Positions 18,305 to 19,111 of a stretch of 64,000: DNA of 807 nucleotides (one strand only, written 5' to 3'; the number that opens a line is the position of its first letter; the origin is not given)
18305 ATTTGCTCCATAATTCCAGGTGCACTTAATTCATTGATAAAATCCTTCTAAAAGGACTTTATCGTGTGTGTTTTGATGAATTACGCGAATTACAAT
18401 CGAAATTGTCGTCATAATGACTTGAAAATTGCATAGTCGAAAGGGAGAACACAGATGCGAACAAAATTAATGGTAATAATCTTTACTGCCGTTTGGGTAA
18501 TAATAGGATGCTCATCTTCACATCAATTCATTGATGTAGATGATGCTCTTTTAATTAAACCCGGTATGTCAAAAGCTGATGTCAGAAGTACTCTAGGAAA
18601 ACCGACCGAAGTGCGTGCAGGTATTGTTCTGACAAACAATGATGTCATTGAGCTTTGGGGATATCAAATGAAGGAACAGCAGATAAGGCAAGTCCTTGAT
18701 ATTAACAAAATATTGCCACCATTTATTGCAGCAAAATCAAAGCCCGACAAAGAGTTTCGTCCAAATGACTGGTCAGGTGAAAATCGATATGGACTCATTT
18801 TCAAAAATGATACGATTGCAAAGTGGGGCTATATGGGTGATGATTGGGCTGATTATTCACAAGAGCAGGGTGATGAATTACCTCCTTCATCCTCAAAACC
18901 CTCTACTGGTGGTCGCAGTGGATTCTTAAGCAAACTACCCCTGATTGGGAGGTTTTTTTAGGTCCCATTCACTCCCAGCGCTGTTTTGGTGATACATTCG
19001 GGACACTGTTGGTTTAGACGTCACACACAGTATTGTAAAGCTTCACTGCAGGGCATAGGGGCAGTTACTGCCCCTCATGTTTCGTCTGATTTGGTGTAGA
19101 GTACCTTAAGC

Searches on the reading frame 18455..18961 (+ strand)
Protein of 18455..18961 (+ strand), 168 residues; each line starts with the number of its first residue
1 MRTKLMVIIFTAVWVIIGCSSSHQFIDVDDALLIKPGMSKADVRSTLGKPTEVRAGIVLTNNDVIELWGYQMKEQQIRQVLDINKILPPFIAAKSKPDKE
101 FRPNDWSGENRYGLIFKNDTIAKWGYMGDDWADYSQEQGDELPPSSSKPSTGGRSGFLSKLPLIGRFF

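Call 68: search_protein_families(library=pfam, proteins=[window:18455-18961:+], max_evalue=0.01)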
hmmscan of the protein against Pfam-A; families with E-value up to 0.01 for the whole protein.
window:18455-18961:+ (168 aa): 1 family
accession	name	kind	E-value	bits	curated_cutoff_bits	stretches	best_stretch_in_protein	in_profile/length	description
PF04355.18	BamE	-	9e-05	22.6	23.2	1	25-53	3-31/71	Outer membrane protein assembly factor BamE domain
